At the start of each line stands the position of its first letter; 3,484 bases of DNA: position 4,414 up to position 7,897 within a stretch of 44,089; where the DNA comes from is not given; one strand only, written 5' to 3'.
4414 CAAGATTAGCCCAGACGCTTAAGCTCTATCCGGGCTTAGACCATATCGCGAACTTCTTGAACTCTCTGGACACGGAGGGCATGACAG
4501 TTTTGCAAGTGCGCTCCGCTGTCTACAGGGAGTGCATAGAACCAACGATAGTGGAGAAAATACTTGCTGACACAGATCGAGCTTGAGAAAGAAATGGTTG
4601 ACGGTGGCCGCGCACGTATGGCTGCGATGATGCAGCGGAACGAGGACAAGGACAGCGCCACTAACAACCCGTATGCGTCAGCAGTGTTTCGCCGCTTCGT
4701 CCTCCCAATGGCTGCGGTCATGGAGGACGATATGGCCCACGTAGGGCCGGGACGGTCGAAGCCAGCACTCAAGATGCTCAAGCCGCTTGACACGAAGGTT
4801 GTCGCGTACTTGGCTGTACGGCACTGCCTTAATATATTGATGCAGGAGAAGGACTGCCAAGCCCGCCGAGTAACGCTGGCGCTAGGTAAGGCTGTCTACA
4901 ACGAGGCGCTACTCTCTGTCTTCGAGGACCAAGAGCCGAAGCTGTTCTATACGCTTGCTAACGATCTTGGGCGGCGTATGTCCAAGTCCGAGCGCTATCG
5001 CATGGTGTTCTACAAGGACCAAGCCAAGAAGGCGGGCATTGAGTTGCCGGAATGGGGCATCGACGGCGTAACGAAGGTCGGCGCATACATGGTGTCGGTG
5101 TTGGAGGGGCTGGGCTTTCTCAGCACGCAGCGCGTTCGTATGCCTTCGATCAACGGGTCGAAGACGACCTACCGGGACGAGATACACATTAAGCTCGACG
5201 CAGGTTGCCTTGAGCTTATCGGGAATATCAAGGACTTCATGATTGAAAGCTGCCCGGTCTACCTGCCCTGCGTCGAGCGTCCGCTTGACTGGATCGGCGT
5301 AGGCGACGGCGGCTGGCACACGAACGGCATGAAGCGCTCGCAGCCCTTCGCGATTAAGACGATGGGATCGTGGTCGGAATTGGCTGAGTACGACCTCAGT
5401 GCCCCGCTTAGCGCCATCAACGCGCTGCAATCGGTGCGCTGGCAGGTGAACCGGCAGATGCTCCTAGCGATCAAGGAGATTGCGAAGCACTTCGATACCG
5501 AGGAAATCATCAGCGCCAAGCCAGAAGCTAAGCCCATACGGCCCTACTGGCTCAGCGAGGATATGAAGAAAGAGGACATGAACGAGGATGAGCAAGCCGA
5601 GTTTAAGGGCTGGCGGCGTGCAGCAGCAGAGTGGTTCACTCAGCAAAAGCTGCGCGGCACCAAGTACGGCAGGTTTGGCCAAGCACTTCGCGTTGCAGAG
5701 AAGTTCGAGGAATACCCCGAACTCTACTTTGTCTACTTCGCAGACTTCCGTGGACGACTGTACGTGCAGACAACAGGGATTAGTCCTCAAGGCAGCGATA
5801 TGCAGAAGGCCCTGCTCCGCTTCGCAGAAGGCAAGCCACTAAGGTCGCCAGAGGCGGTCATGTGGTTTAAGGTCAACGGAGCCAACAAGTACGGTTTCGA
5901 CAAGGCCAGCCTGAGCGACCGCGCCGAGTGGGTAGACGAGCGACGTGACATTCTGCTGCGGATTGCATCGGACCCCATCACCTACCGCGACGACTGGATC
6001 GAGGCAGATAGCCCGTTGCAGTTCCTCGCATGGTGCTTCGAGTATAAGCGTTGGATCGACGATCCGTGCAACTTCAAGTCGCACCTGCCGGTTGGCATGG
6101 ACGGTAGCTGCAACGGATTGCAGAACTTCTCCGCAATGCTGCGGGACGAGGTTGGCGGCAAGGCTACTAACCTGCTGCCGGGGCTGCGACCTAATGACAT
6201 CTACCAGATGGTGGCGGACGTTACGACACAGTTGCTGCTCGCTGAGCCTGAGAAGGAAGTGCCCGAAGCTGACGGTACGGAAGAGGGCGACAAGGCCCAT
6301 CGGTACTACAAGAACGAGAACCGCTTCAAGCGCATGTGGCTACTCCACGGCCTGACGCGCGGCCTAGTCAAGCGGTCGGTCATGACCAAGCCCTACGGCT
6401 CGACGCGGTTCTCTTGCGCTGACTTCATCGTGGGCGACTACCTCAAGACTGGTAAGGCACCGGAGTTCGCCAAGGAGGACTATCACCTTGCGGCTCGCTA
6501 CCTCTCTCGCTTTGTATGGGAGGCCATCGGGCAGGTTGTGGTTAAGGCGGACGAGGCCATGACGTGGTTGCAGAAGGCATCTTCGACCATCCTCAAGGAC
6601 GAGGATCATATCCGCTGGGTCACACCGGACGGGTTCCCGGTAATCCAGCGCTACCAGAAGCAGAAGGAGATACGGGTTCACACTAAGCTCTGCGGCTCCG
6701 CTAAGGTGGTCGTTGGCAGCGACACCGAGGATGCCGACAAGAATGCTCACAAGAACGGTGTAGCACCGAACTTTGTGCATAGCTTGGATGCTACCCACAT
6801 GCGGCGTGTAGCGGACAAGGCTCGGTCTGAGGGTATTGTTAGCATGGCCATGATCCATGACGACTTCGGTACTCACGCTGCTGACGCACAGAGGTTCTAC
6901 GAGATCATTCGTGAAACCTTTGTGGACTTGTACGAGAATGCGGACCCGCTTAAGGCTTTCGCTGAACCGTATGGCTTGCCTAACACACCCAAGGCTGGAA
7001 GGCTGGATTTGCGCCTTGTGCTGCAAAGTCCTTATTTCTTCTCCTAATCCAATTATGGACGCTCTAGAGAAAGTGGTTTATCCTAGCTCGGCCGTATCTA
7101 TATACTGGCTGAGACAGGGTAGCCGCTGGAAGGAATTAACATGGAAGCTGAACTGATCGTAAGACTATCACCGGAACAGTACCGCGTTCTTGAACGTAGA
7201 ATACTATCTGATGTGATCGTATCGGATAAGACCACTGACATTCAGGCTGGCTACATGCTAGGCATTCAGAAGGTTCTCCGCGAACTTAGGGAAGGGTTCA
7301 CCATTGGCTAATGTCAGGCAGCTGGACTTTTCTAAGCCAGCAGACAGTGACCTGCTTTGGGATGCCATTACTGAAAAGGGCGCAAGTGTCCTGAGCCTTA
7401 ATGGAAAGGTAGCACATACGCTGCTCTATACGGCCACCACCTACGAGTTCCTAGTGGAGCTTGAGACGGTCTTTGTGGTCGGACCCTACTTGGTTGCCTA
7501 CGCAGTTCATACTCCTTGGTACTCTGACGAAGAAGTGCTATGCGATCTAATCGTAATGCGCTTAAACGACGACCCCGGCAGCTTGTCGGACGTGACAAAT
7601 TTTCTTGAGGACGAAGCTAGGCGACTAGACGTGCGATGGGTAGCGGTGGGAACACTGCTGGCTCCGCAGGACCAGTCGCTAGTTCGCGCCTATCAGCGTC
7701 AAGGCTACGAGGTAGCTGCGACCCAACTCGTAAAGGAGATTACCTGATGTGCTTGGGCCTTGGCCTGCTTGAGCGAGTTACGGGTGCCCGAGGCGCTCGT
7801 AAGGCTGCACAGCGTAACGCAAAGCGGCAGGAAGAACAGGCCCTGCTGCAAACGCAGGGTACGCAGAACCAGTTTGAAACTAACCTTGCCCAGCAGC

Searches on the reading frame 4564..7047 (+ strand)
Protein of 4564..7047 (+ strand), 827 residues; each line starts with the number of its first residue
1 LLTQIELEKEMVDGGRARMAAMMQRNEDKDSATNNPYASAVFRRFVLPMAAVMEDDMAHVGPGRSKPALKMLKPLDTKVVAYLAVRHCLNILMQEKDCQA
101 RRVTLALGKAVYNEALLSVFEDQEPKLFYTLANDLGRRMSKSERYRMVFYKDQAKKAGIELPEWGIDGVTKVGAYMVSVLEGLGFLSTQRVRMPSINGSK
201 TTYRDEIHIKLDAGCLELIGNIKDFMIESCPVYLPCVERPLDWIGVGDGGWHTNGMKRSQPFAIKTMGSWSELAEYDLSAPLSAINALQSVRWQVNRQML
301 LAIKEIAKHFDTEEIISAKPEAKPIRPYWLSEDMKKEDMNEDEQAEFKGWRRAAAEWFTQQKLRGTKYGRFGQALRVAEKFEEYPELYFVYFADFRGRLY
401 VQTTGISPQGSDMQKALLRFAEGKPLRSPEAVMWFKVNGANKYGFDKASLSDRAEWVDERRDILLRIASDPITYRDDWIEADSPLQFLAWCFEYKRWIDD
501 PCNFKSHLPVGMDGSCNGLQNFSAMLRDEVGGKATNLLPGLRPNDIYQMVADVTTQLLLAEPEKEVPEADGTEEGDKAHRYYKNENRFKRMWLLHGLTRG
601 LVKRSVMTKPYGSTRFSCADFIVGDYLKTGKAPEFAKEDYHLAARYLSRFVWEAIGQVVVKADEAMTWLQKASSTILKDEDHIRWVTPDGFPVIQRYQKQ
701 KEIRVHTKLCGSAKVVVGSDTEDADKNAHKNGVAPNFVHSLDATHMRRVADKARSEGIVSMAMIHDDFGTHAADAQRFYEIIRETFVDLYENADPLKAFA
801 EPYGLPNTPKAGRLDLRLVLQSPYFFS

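Call 8: search_protein_families(library=phrogs, proteins=[window:4564-7047:+])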
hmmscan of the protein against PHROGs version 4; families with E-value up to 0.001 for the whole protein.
window:4564-7047:+ (827 aa): 4 families
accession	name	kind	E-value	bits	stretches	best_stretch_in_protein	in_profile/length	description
phrog_414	-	DNA, RNA and nucleotide metabolism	1.2e-282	941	1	3-827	7-816/816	RNA polymerase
phrog_2166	-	DNA, RNA and nucleotide metabolism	1.2e-82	279.4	1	226-617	166-505/505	N4-like RNA polymerase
phrog_2051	-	DNA, RNA and nucleotide metabolism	1e-37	131.1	2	435-753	10-257/401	RNA polymerase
phrog_20599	-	DNA, RNA and nucleotide metabolism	2.7e-05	25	1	433-558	8-121/149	RNA polymerase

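Call 11: find_related_loci(query=window:4564-7047:+, collection=viral_contigs, flank=3000)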
Query window:4564-7047:+ (827 aa) in viral_contigs; peptide patterns used: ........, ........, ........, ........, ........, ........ (x = any residue, [..] = any of these).
7 stretches matched a pattern; 4 encode a relative of the query (tblastn E <= 1e-3); 4 distinct loci.
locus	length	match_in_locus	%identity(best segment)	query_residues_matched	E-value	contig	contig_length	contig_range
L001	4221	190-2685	78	1-827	0e+0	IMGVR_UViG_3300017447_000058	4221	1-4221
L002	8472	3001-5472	79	1-827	0e+0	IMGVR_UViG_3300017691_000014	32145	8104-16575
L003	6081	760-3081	32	38-826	5e-112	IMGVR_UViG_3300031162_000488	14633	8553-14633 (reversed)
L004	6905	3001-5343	31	32-827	4e-108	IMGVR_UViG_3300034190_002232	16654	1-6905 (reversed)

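Call 15: search_dna_similar(query=window:4564-7047:+, collection=phages, mode=protein, max_rows=40)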
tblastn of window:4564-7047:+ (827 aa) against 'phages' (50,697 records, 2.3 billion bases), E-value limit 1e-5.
Records with a match: 2806; places in all: 2854; records where one place covers at least 80% of the query: 2426.
Best place of each record, by identity: <60% 2806.
By first word of the organism name: Klebsiella 702; Escherichia 394; Pseudomonas 331; Acinetobacter 169; Vibrio 133; Salmonella 113; Yersinia 100; Pectobacterium 84; Ralstonia 55; Xanthomonas 54; and 76 more.
By host as written in the record: - 390; Klebsiella pneumoniae 377; Escherichia coli 140; Acinetobacter baumannii 61; Pseudomonas putida KT2440 and Paw85 53; Pseudomonas aeruginosa 44; Yersinia pestis 38; Pectobacterium atrosepticum DSM18077 33; and 710 more.
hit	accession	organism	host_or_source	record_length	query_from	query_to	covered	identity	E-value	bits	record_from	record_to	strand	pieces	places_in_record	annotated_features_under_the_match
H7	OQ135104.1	Caulobacter phage KSC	Caulobacter vibrioides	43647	1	827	100%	57.3%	0e+0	953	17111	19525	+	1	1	KSC_gp028: DNA-directed RNA polymerase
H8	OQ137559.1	Caulobacter phage DCM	Caulobacter vibrioides CB15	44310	1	827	100%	56.8%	0e+0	942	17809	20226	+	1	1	DCM_gp030: DNA-directed RNA polymerase | DCM_gp029: hypothetical protein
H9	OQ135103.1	Caulobacter phage BL199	Caulobacter vibrioides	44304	1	827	100%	56.8%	0e+0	942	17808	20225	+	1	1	BL199_gp029: DNA-directed RNA polymerase | BL199_gp028: hypothetical protein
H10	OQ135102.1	Caulobacter phage BL198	Caulobacter vibrioides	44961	1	827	100%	56.6%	0e+0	939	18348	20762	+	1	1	BL198_gp033: DNA-directed RNA polymerase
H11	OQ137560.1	Caulobacter phage ERS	Caulobacter vibrioides CB15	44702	1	827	100%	56.6%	0e+0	934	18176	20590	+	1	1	ERS_gp034: DNA-dependent RNA polymerase | ERS_gp033: hypothetical protein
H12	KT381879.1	Caulobacter phage Percy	Caulobacter sp.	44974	1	827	100%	56.0%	0e+0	939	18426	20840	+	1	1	DNA-dependent RNA polymerase | terminator | hypothetical protein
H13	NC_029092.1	Caulobacter phage Percy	Caulobacter sp.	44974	1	827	100%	56.0%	0e+0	939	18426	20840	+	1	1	RNA polymerase | terminator | hypothetical protein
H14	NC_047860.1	Caulobacter phage Lullwater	Caulobacter crescentus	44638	1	827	100%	55.7%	0e+0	925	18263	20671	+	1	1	RNA polymerase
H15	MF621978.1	Caulobacter phage Lullwater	Caulobacter vibrioides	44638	1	827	100%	55.7%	0e+0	925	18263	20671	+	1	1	DNA-directed RNA polymerase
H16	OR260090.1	Caulobacter phage Quill_5.2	Caulobacter vibrioides CB15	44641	1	827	100%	55.2%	0e+0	920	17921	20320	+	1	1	DNA-directed RNA polymerase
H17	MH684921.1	Sphingomonas phage Scott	Sphingomonas paucimobilis 121220007-2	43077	2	827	100%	54.9%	0e+0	929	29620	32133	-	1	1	DNA-dependent RNA polymerase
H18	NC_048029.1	Sphingomonas phage Scott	Sphingomonas paucimobilis 121220007-2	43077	2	827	100%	54.9%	0e+0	929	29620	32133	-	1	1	RNA polymerase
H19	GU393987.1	Caulobacter phage Cd1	Caulobacter crescentus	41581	2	827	100%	54.3%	0e+0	899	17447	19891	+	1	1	DNA-dependent RNA polymerase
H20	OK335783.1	Brevundimonas phage BC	Brevundimonas sp. Brv2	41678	2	824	100%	54.4%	0e+0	900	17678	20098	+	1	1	DNA-directed RNA polymerase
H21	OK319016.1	Brevundimonas phage AA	Brevundimonas sp. Brv2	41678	2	824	100%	54.4%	0e+0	900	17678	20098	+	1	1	DNA-directed RNA polymerase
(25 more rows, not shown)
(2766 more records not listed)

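Call 16: get_annotated_region(hit=H12, flank=1500)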
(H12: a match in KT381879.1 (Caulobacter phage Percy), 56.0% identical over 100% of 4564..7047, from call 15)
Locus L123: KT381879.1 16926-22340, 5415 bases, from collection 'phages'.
description: Caulobacter phage Percy, complete genome.
organism: Caulobacter phage Percy (NCBI taxid 1701809)
taxonomy: Viruses; Duplodnaviria; Heunggongvirae; Uroviricota; Caudoviricetes; Autographiviridae; Percyvirus; Percyvirus percy
host: Caulobacter sp.; source: -; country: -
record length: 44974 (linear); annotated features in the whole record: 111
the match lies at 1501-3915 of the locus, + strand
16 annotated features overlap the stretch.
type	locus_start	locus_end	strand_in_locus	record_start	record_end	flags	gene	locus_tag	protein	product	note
regulatory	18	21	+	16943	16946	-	-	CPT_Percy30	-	ribosome_binding_site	-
CDS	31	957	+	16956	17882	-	-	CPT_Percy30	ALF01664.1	DNA ligase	contains OB-fold domain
regulatory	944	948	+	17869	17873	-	-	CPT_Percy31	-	ribosome_binding_site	-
CDS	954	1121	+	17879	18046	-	-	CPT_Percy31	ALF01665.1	hypothetical protein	-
CDS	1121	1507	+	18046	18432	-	-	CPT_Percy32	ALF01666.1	hypothetical protein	-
regulatory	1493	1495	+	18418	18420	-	-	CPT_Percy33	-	ribosome_binding_site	-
CDS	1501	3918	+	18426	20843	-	-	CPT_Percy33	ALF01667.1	DNA-dependent RNA polymerase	contains helix hairpin domain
regulatory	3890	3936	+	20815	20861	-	-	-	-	terminator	-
regulatory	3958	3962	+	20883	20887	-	-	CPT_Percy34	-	ribosome_binding_site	-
CDS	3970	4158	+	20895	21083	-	-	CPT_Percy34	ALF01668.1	hypothetical protein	-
regulatory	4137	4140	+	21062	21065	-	-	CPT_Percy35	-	ribosome_binding_site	-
CDS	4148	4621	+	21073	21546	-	-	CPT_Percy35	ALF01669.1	hypothetical protein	-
regulatory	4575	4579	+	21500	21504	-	-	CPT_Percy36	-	ribosome_binding_site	-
CDS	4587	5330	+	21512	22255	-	-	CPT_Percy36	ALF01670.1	hypothetical protein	-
regulatory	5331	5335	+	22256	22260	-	-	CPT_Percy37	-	ribosome_binding_site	-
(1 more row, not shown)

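Call 17: get_annotated_region(hit=H19, flank=1500)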
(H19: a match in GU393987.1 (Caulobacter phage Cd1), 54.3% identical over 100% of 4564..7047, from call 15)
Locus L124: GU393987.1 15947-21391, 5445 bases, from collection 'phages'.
description: Caulobacter phage Cd1 genomic sequence.
organism: Caulobacter phage Cd1 (NCBI taxid 718008)
taxonomy: Viruses; Duplodnaviria; Heunggongvirae; Uroviricota; Caudoviricetes; Autographiviridae
host: Caulobacter crescentus; source: -; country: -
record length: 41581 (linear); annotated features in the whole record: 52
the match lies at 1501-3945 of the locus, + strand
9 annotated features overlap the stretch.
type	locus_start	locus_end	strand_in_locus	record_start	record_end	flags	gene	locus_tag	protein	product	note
CDS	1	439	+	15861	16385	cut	-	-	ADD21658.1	conserved hypothetical protein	similar to YP_002898957.1 hypothetical protein EE36P1_gp26 Roseophage EE36P1 and YP_002899038.1 hypothetical protein ...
CDS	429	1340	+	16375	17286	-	-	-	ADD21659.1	ATP-dependent DNA ligase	similar to NP_858978.1 DNA ligase; minimal catalytic domain Xanthomonas phage Xp10 and YP_453588.1 putative ...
CDS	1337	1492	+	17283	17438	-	-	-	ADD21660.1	hypothetical protein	-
CDS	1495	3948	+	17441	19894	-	-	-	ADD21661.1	DNA-dependent RNA polymerase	similar to YP_002213715.1 DNA-directed RNA polymerase Ralstonia phage RSB1 and YP_002922649.1 P35 Xanthomonas phage ...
CDS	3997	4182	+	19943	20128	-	-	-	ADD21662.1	conserved hypothetical protein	similar to YP_002213716.1 hypothetical protein RSB1_gp27 Ralstonia phage RSB1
CDS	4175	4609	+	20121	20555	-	-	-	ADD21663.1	conserved hypothetical protein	similar to YP_002213717.1 hypothetical protein RSB1_gp28 Ralstonia phage RSB1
CDS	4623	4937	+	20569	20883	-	-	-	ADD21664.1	hypothetical protein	-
CDS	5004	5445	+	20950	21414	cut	-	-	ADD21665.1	hypothetical protein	-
CDS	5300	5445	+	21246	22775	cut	-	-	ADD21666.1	head-to-tail joining protein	similar to YP_002213719.1 head portal-like protein Ralstonia phage RSB1 and YP_654130.1 29 Enterobacteria phage K1-5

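Call 33: search_solved_structures(query=window:4564-7047:+, show_alignments=1, max_evalue=1e-10)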
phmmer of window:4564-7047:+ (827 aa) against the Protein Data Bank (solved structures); distinct sequences matched with E-value up to 1e-10: 16.
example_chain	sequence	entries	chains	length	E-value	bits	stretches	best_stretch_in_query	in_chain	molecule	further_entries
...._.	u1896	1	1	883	1.3e-116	394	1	4-826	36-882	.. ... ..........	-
2pi4_A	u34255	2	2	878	3.1e-116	392.7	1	4-826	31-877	DNA-directed RNA polymerase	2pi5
1cez_A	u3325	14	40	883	3.2e-116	392.7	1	4-826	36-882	PROTEIN (BACTERIOPHAGE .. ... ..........) | DNA-DIRECTED RNA POLYMERASE | BACTERIOPHAGE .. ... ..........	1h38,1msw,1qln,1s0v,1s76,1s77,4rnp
9yxm_A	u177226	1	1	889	3.3e-116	392.7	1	4-826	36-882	RNA polymerase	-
3e2e_A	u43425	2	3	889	7.2e-115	388.2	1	4-826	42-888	DNA-directed RNA polymerase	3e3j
6ymv_A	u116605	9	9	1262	1.2e-53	185.8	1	226-793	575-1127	DNA-directed RNA polymerase, mitochondrial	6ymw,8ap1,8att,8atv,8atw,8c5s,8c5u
5ola_E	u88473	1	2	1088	1.5e-53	185.5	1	387-792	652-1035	DNA-directed RNA polymerase, mitochondrial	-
4boc_A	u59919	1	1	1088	1.5e-53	185.5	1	387-792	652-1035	DNA-DIRECTED RNA POLYMERASE, MITOCHONDRIAL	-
8u8u_E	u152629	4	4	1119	1.6e-53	185.3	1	387-792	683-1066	DNA-directed RNA polymerase, mitochondrial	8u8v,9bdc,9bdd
6erp_A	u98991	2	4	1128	1.7e-53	185.3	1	387-792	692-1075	DNA-directed RNA polymerase, mitochondrial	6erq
3spa_A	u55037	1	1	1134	1.7e-53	185.2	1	387-792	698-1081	DNA-directed RNA polymerase, mitochondrial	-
7a8p_A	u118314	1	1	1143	1.7e-53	185.2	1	387-792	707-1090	DNA-directed RNA polymerase, mitochondrial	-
9gzm_A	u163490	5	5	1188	2e-53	185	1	387-792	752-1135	DNA-directed RNA polymerase, mitochondrial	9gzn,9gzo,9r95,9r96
7pzp_A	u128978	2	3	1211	2.1e-53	184.9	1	387-792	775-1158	DNA-directed RNA polymerase, mitochondrial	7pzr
9mn4_E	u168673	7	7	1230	2.2e-53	184.8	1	387-792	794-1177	DNA-directed RNA polymerase, mitochondrial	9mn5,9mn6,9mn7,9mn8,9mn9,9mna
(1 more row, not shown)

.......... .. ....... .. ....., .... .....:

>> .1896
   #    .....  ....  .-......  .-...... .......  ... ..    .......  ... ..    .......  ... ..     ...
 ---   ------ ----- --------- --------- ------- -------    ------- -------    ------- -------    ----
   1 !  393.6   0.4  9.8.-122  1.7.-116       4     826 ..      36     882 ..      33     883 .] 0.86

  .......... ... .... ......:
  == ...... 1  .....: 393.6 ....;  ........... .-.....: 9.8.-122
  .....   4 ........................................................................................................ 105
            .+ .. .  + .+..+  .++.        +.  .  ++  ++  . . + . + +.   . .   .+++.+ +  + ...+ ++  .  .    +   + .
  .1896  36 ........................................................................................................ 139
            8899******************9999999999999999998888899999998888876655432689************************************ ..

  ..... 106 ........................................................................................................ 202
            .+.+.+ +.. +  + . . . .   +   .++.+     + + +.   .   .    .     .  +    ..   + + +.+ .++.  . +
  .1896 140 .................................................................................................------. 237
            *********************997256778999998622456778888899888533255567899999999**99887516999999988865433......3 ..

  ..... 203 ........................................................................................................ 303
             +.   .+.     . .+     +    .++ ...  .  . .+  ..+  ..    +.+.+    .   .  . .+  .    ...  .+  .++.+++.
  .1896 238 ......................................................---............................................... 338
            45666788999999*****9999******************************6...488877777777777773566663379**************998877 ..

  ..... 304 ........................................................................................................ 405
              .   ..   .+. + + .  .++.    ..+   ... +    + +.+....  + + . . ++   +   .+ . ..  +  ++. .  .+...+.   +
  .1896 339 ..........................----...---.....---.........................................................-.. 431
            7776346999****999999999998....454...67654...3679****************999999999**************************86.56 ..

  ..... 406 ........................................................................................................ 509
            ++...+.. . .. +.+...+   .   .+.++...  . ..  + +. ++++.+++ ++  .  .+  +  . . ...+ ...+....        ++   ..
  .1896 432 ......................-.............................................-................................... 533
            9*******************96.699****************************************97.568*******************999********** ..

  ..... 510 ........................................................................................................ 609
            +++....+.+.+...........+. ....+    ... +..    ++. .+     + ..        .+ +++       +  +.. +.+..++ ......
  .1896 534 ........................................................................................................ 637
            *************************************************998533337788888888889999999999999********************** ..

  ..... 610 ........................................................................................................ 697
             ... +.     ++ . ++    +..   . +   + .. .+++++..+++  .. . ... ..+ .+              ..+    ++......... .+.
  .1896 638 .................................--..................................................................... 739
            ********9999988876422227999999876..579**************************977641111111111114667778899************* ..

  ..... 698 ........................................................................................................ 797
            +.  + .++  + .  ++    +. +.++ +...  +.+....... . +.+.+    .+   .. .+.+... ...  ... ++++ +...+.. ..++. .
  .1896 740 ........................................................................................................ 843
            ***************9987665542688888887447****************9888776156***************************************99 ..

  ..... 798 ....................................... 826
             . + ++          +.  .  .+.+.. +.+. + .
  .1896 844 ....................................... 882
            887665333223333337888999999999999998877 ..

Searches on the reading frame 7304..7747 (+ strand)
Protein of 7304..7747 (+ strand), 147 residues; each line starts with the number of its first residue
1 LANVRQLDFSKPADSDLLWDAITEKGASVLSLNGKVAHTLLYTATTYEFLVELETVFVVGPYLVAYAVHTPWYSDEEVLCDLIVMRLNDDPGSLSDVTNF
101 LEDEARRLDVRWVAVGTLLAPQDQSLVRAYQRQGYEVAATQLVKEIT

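Call 8: search_protein_families(library=phrogs, proteins=[window:7304-7747:+])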
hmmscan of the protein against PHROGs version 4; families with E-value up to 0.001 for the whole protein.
window:7304-7747:+ (147 aa): 2 families
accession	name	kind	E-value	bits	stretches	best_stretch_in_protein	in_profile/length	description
phrog_6472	-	unknown function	2.1e-25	90.6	1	33-146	33-148/149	-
phrog_19910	-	unknown function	3.6e-11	44.1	1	50-146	55-152/154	-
